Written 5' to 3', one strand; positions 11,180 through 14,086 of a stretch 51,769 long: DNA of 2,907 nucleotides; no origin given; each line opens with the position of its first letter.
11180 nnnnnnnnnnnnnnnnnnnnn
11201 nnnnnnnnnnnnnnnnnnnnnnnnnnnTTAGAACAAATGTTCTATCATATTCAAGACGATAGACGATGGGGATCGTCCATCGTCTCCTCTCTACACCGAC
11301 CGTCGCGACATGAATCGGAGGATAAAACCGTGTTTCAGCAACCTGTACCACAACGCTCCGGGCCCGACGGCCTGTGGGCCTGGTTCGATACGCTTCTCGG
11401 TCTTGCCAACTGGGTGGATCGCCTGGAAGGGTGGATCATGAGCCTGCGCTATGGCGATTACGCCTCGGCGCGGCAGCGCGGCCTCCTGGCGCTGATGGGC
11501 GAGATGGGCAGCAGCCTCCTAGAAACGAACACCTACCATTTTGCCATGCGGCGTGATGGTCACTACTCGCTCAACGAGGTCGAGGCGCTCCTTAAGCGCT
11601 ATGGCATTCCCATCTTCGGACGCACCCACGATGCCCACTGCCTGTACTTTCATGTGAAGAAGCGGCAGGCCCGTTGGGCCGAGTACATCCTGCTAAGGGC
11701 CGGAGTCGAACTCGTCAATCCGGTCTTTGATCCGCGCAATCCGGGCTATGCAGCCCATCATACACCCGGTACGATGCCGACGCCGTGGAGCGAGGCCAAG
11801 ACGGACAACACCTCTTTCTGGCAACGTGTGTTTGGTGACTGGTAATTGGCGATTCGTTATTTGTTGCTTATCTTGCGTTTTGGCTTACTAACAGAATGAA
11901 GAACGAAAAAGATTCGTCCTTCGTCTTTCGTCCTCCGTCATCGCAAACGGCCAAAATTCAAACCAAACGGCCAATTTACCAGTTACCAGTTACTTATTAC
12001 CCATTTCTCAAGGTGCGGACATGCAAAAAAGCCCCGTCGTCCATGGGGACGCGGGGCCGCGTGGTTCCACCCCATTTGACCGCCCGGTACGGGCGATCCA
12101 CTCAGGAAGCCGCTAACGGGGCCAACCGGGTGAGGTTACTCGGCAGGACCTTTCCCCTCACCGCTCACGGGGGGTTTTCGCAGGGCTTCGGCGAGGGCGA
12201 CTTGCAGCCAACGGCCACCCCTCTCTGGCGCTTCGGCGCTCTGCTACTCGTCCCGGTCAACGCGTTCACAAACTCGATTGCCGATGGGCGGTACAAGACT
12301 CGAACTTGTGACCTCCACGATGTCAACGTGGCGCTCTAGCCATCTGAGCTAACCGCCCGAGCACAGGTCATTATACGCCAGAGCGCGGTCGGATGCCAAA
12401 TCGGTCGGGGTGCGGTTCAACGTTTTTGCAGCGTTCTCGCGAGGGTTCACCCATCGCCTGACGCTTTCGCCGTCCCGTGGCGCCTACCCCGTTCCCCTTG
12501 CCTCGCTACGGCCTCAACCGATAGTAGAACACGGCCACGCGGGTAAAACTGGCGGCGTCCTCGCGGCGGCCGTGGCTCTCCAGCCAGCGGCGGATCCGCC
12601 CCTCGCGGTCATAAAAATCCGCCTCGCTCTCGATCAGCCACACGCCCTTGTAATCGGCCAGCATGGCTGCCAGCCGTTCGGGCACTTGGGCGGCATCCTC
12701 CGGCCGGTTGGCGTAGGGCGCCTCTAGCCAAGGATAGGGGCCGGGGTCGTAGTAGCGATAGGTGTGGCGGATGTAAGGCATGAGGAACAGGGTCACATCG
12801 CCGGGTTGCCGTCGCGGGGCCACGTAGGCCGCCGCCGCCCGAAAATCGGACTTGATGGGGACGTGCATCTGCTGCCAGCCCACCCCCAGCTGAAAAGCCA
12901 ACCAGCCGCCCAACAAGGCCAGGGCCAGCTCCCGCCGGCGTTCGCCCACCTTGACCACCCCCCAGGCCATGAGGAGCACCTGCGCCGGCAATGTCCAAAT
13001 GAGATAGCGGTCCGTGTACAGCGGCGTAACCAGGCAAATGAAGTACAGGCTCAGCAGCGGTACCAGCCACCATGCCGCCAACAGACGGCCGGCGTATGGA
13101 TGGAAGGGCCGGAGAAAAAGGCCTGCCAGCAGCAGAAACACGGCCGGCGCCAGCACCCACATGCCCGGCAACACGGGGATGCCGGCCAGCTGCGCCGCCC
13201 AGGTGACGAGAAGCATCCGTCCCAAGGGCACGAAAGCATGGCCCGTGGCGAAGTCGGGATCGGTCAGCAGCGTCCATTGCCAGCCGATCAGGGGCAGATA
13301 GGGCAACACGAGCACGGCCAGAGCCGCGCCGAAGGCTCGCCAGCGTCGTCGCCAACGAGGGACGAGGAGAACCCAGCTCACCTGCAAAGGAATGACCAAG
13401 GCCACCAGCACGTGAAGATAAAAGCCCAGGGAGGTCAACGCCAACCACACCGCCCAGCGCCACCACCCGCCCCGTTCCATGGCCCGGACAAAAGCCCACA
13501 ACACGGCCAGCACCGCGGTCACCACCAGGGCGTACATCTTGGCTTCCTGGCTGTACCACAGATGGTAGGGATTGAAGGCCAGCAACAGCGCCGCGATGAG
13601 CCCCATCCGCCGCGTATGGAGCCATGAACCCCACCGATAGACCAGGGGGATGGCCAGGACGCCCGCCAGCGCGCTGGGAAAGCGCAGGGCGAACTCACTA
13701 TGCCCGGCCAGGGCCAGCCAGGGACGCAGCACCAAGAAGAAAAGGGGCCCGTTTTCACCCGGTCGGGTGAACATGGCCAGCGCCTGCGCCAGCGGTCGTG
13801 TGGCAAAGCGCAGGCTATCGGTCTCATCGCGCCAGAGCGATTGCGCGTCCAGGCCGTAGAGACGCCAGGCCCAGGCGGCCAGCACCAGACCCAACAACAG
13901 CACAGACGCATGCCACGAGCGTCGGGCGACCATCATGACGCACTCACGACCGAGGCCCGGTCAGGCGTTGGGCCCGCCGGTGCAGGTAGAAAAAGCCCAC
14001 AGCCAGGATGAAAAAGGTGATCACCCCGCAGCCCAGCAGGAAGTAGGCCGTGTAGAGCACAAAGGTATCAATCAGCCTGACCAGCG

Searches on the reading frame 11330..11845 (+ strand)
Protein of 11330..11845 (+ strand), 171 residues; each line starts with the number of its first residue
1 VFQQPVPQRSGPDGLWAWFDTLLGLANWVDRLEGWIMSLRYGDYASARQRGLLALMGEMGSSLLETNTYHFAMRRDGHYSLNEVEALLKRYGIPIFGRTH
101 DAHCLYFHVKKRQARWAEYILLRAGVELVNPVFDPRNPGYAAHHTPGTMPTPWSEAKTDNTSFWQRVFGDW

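Call 7: search_protein_families(library=pfam, proteins=[window:11330-11845:+], max_evalue=0.01)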
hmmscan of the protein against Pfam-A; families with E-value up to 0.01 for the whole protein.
window:11330-11845:+ (171 aa): 0 families

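Call 18: search_protein_families(library=ncbifam, proteins=[window:11330-11845:+], max_evalue=1)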
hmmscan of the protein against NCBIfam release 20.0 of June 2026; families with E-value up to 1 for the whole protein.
window:11330-11845:+ (171 aa): 0 families

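Call 19: search_protein_families(library=phrogs, proteins=[window:11330-11845:+], max_evalue=1)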
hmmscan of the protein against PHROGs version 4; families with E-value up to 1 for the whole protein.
window:11330-11845:+ (171 aa): 0 families

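Call 20: find_homologous_proteins(query=window:11330-11845:+)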
Query window:11330-11845:+ (171 aa): 50 proteins with E <= 0.001 among 383 candidates.
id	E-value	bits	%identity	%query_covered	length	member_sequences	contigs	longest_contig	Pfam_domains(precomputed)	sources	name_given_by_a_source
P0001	9.9e-97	340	88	96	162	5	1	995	-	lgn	-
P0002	1.2e-69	252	68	96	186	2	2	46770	-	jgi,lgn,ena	-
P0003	2.0e-62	228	70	82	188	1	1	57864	-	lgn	-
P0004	1.7e-58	215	59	98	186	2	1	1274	-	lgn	-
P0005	1.3e-55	206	66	81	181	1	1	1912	-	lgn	-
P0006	4.0e-54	201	61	87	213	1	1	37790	-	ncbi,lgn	-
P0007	1.2e-53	200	64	80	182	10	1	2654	-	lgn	-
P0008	2.2e-53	199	65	80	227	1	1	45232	-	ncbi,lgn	-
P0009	1.4e-52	196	63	75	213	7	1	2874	-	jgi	-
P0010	3.8e-52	195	62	80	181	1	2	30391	-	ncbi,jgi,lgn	jgi:hypothetical protein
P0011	4.6e-52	194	62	81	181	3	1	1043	-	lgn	-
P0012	4.6e-51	191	61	80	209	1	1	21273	-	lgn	-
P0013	2.3e-50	189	60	82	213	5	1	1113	-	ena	-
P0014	1.1e-49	187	56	84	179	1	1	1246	-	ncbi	-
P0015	6.1e-49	184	61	82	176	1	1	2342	-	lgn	-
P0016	4.4e-43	165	54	80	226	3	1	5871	-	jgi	-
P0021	6.6e-36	142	50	84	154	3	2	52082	-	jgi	jgi:hypothetical protein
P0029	1.4e-31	128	47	84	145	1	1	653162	-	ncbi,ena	-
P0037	2.1e-29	120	46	78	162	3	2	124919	-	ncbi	-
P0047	5.4e-22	96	37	88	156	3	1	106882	-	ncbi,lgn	-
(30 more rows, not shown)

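Call 21: find_encoding_contigs(protein=P0029, flank=4000, max_places=2)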
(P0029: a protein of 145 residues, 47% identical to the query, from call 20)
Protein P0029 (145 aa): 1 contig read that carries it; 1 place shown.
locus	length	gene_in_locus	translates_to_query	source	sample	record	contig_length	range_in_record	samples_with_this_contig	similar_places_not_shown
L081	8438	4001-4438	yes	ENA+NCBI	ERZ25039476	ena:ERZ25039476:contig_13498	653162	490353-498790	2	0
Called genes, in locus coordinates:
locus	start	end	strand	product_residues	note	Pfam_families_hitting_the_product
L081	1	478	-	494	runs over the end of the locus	-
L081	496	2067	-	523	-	PF00188:CAP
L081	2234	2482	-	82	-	-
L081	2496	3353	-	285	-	PF13228:DUF4037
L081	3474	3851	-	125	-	-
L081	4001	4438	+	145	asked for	-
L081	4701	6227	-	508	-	PF03023:MurJ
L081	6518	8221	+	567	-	PF00154:RecA_N (faint), PF03796:DnaB_C (faint), PF06745:ATPase, PF13191:AAA_16 (faint), PF13481:AAA_25 (weak), PF06745:ATPase, PF13481:AAA_25, PF23442:DUF7125, +3 more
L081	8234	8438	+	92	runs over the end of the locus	PF07689:KaiB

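Call 22: find_encoding_contigs(protein=P0037, flank=4000, max_places=2)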
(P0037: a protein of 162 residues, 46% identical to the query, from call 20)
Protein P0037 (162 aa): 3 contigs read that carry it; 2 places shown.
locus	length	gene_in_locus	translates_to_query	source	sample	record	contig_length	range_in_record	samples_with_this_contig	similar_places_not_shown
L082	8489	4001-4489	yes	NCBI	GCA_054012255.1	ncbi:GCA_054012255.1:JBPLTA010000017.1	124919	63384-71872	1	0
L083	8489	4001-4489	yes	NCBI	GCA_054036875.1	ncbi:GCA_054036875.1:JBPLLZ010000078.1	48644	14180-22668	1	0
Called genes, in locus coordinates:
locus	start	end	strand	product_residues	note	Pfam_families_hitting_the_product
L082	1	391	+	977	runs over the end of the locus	PF15711:ILEI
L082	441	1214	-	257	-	PF00535:Glycos_transf_2, PF13641:Glyco_tranf_2_3 (faint)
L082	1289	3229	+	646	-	PF11028:TMEM260_N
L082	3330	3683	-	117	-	-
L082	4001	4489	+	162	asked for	-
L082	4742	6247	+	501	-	PF00289:Biotin_carb_N, PF02222:ATP-grasp, PF02786:CPSase_L_D2, PF07478:Dala_Dala_lig_C, PF02785:Biotin_carb_C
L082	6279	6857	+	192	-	PF21139:BT_MCC_alpha, PF05896:NQRA_N (faint), PF00364:Biotin_lipoyl, PF25917:BSH_RND, PF25919:BSH_CusB (weak), PF25973:BSH_CzcB (faint)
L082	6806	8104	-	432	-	PF13187:Fer4_9 (faint), PF00037:Fer4 (faint), PF12838:Fer4_7, PF13183:Fer4_8, PF13237:Fer4_10, PF13484:Fer4_16 (weak), PF13534:Fer4_17, PF02754:CCG, +3 more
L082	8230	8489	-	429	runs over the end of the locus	PF00795:CN_hydrolase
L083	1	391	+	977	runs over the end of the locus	PF15711:ILEI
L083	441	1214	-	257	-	PF00535:Glycos_transf_2, PF13641:Glyco_tranf_2_3 (faint)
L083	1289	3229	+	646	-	PF11028:TMEM260_N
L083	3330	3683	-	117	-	-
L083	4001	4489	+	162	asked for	-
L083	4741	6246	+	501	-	PF00289:Biotin_carb_N, PF02222:ATP-grasp, PF02786:CPSase_L_D2, PF07478:Dala_Dala_lig_C, PF02785:Biotin_carb_C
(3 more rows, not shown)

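Call 23: find_encoding_contigs(protein=P0047, flank=4000, max_places=2)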
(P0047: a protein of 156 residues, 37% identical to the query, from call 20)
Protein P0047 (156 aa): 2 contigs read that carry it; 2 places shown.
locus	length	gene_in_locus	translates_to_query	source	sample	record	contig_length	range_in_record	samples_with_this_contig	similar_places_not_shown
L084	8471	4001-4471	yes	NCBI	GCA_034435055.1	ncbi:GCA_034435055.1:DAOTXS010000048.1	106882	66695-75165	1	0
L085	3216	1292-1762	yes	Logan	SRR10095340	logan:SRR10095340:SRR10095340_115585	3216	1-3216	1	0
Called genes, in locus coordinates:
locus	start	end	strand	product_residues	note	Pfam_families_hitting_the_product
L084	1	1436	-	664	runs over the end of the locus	PF00999:Na_H_Exchanger, PF02254:TrkA_N, PF02080:TrkA_C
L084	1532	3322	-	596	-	PF07973:tRNA_SAD, PF00587:tRNA-synt_2b, PF03129:HGTP_anticodon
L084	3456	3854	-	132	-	-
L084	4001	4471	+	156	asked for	-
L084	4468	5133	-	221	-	-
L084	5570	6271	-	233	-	PF00702:Hydrolase, PF13419:HAD_2, PF13242:Hydrolase_like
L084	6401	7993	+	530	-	PF01590:GAF, PF13185:GAF_2, PF13492:GAF_3, PF07730:HisKA_3, PF02518:HATPase_c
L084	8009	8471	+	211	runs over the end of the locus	PF00072:Response_reg, PF00196:GerE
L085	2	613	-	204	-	?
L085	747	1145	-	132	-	-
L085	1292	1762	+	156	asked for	-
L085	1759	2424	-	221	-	-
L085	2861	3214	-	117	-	?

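Call 24: find_encoding_contigs(protein=P0021, flank=4000, max_places=2)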
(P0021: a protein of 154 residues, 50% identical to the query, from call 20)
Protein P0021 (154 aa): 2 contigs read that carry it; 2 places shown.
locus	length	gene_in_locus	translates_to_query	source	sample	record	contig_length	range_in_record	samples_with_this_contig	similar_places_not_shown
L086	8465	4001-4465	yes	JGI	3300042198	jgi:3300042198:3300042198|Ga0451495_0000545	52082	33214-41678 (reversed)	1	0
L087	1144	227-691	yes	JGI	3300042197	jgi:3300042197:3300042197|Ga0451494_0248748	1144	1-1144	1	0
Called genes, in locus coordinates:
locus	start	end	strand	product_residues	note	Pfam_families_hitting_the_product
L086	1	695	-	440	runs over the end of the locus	-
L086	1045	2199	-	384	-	PF02746:MR_MLE_N, PF13378:MR_MLE_C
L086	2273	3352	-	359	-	PF01408:GFO_IDH_MocA, PF22725:GFO_IDH_MocA_C3, PF02894:GFO_IDH_MocA_C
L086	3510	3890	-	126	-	-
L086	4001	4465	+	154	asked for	-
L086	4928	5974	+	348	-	PF00188:CAP (weak)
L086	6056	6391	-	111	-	-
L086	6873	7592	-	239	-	PF01553:Acyltransferase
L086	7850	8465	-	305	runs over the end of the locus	PF00248:Aldo_ket_red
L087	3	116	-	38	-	?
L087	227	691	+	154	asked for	-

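Call 56: predict_structure(alignment_id=A3)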
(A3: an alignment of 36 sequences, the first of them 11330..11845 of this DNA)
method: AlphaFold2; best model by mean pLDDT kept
length: 171 residues; sequences in the alignment: 36
mean_pLDDT: 78.8   pTM: 0.61
mean pLDDT of the five models: 78.8, 76.2, 76.0, 73.0, 70.9
residues with pLDDT >= 90: 64; 70-90: 48; 50-70: 58; < 50: 1
segments of 3 or more residues with pLDDT < 50: none
pLDDT, mean of each block of 10 residues (from residue 1): 68 67 62 67 63 72 79 95 95 93 95 94 94 88 80 72 58 50
secondary structure, 60 per line:
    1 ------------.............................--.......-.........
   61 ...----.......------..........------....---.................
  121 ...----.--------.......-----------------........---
elements in order: H13-41 H44-50 H52-63 E68-74 H81-90 E97-100 E104-110 H111-123 H137-143 H161-168

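Call 59: find_encoding_contigs(protein=P0003, flank=3500, max_places=1)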
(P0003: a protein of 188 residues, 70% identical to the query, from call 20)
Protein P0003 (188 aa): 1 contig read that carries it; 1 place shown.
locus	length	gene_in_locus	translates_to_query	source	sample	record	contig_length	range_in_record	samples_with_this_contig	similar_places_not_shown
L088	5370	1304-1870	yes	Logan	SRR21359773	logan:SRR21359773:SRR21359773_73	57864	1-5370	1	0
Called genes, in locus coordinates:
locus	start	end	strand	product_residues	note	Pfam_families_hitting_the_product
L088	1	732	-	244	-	?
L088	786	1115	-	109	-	-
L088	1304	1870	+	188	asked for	-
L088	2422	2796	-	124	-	-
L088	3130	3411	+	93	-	PF07883:Cupin_2, PF03079:ARD (weak)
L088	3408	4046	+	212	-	PF05175:MTS (faint), PF13847:Methyltransf_31, PF08241:Methyltransf_11, PF08242:Methyltransf_12 (weak), PF13649:Methyltransf_25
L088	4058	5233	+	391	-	PF00890:FAD_binding_2 (weak), PF01266:DAO, PF13450:NAD_binding_8 (weak)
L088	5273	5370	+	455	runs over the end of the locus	PF01938:TRAM, PF05958:tRNA_U5-meth_tr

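Call 60: find_encoding_contigs(protein=P0012, flank=3500, max_places=1)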
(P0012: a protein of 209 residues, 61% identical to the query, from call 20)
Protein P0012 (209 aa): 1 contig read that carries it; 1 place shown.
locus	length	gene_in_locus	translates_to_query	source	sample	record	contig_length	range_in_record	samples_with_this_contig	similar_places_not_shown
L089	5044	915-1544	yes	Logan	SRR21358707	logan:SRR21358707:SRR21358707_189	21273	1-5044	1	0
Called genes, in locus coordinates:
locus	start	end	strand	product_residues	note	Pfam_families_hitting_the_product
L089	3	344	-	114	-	?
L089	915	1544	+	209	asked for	-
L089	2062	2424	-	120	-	PF01257:2Fe-2S_thioredx (weak)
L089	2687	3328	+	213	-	PF00891:Methyltransf_2 (weak), PF13489:Methyltransf_23 (weak), PF13847:Methyltransf_31 (weak), PF08241:Methyltransf_11, PF08242:Methyltransf_12 (weak), PF13649:Methyltransf_25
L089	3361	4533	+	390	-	PF00890:FAD_binding_2 (weak), PF01266:DAO, PF07992:Pyr_redox_2 (faint), PF12831:FAD_oxidored (weak), PF13450:NAD_binding_8 (weak)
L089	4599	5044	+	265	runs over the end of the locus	PF04024:PspC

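Call 61: find_encoding_contigs(protein=P0016, flank=3500, max_places=1)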
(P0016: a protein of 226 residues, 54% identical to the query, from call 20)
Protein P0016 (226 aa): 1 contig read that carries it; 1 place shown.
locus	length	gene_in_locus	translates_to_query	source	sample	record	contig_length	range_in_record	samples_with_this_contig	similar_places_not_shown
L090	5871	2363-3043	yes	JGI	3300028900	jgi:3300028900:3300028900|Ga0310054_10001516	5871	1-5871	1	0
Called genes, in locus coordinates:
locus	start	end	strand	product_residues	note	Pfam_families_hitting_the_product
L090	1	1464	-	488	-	?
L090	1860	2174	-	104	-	-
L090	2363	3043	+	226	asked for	-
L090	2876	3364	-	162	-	-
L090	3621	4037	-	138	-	-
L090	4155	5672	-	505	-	PF05552:MS_channel_1st_1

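Call 62: fold_search(model_id=the predicted structure, library=pdb)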
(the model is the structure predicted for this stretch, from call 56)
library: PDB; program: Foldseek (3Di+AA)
matches with E <= 10: 928; with E <= 0.001: 0
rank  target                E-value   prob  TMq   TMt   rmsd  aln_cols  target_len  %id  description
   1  9s52_A                9.8e-02  0.99  0.35  0.30   5.6        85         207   14  AcuB from Geobacillus stearothermophilus with AMP (released 2026-02-25)
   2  9s4y_B                1.1e-01  0.98  0.35  0.30   5.6        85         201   14  AcuB from Geobacillus stearothermophilus with Ap4A (released 2026-02-25)
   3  9s4x_B                1.2e-01  0.98  0.35  0.31   5.6        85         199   14  AcuB from Geobacillus stearothermophilus with ADP (released 2026-02-25)
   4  9s52_B                1.4e-01  0.97  0.34  0.30   5.7        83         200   13  AcuB from Geobacillus stearothermophilus with AMP (released 2026-02-25)
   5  1vi7                  1.4e-01  0.82  0.28  0.24   4.7        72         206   17  Crystal structure of an hypothetical protein (released 2003-12-30)
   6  3ab4_E                1.5e-01  0.98  0.31  0.15   3.2        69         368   16  Crystal structure of feedback inhibition resistant mutant of aspartate kinase from Corynebacterium glutamicum in compl (released 2010-06-23)
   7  7qpr_B                1.5e-01  0.84  0.27  0.08   3.4        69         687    7  Structure of full length SpoT (released 2023-01-18)
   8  9s50_B                1.9e-01  0.96  0.34  0.30   5.7        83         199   13  AcuB from Geobacillus stearothermophilus with AMP and ATP (released 2026-02-25)
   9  3ab4_G                1.9e-01  0.92  0.30  0.15   3.5        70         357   16  Crystal structure of feedback inhibition resistant mutant of aspartate kinase from Corynebacterium glutamicum in compl (released 2010-06-23)
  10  2zho_B                2.6e-01  0.96  0.32  0.36   2.9        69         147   22  Crystal structure of the regulatory subunit of aspartate kinase from Thermus thermophilus (ligand free form) (released 2009-02-17)
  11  4pwu_B                2.6e-01  0.91  0.31  0.62   3.8        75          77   20  Crystal structure of a modulator protein MzrA (KPN_03524) from Klebsiella pneumoniae subsp. pneumoniae MGH 78578 at 2. (released 2014-06-18)
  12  5mao_A                2.6e-01  0.80  0.21  0.46   2.6        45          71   22  HERA HELICASE RNA BINDING DOMAIN with TNCS in P212121 (released 2016-12-07)
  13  2zho_C                2.9e-01  0.63  0.29  0.32  12.0        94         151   17  Crystal structure of the regulatory subunit of aspartate kinase from Thermus thermophilus (ligand free form) (released 2009-02-17)
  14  3ab4_J                3.3e-01  0.94  0.33  0.42   3.1        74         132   14  Crystal structure of feedback inhibition resistant mutant of aspartate kinase from Corynebacterium glutamicum in compl (released 2010-06-23)
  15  3ab4_N                3.3e-01  0.92  0.32  0.34   3.0        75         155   16  Crystal structure of feedback inhibition resistant mutant of aspartate kinase from Corynebacterium glutamicum in compl (released 2010-06-23)
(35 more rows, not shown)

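Call 78: search_protein_families(library=padloc, proteins=[window:11330-11845:+, L084:4468-5133:-], max_evalue=0.1)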
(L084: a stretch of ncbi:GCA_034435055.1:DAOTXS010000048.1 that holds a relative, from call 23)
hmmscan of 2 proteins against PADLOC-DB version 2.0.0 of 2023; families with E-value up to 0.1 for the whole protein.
window:11330-11845:+ (171 aa): 0 families

L084:4468-5133:- (221 aa): 0 families
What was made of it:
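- Tried and rejected: Pfam, NCBIfam, PHROGs and PADLOC gave no family for X, the membrane protein or the L084 221-aa ORF (calls 7, 18, 19, 78).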

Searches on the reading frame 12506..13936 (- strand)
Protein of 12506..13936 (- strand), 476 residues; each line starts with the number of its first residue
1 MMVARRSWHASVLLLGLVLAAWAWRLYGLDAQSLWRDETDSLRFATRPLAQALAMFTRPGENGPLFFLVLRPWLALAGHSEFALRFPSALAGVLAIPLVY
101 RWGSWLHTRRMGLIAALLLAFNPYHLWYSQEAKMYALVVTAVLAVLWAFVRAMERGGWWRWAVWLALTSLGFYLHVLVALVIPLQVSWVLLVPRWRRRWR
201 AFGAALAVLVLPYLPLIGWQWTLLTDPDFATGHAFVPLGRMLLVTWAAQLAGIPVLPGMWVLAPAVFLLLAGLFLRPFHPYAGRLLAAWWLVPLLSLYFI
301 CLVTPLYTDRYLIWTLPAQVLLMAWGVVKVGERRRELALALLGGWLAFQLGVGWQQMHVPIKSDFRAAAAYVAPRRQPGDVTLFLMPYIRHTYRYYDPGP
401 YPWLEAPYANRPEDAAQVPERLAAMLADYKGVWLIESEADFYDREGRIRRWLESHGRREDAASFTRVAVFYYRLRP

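Call 7: search_protein_families(library=pfam, proteins=[window:12506-13936:-], max_evalue=0.01)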
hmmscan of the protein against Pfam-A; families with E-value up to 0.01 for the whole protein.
window:12506-13936:- (476 aa): 1 family
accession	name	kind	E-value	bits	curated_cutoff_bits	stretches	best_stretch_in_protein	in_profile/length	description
PF13231.12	PMT_2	-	4.8e-15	56.6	26.1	1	63-210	3-149/160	Dolichyl-phosphate-mannose-protein mannosyltransferase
